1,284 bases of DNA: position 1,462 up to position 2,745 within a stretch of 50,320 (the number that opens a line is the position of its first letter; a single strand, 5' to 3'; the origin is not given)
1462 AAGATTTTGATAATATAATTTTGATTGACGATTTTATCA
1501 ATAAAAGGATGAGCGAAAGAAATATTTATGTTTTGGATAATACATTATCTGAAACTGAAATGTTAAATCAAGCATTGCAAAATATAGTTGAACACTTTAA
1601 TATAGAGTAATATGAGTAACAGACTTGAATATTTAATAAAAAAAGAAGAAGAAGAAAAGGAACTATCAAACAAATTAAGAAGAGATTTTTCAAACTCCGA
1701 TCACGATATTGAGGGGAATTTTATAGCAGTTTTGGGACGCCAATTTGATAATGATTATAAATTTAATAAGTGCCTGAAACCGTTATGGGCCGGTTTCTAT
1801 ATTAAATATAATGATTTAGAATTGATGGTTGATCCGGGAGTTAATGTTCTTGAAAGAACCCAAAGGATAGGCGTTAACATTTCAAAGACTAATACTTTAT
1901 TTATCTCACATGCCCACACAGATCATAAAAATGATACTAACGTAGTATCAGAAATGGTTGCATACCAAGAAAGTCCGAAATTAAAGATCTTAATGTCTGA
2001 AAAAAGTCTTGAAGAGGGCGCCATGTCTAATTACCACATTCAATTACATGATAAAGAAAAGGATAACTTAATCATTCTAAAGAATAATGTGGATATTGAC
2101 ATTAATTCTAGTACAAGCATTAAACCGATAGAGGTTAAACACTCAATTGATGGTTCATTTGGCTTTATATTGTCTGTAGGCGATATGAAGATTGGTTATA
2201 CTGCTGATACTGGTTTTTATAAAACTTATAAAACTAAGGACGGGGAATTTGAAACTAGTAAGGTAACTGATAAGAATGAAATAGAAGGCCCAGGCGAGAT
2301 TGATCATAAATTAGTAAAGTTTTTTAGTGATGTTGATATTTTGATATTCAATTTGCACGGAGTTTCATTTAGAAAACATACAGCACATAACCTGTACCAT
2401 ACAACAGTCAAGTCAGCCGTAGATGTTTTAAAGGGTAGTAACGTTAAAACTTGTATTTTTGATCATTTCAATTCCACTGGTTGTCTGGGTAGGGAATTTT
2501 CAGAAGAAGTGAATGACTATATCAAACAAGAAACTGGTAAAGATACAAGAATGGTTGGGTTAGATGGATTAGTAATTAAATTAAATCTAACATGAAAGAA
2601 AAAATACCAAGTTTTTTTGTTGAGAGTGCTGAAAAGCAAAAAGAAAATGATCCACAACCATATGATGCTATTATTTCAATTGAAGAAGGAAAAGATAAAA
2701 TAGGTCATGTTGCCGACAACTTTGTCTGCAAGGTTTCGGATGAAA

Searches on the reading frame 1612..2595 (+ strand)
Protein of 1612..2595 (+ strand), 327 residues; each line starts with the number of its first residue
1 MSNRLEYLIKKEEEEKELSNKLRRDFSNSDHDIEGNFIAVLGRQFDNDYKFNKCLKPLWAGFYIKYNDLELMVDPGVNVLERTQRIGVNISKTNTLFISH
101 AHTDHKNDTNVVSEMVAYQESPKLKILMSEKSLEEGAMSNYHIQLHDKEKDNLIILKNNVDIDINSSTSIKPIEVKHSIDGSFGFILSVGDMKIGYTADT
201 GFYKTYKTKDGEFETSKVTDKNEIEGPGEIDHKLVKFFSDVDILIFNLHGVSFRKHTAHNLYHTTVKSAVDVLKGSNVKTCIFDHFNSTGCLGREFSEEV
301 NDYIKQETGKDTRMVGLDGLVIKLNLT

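Call 61: search_protein_families(library=pfam, proteins=[window:1612-2595:+], max_evalue=0.001)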
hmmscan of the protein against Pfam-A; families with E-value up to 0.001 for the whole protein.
window:1612-2595:+ (327 aa): 3 families
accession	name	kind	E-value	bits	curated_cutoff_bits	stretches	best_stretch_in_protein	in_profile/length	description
PF12706.13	Lactamase_B_2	-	7.9e-09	35.8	27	1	72-204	4-147/200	Beta-lactamase superfamily domain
PF13483.12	Lactamase_B_3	-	0.00021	21.7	24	0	61-201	9-112/160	Beta-lactamase superfamily domain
PF00753.33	Lactamase_B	-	0.00047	20.6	22.7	0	64-105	11-56/196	Metallo-beta-lactamase superfamily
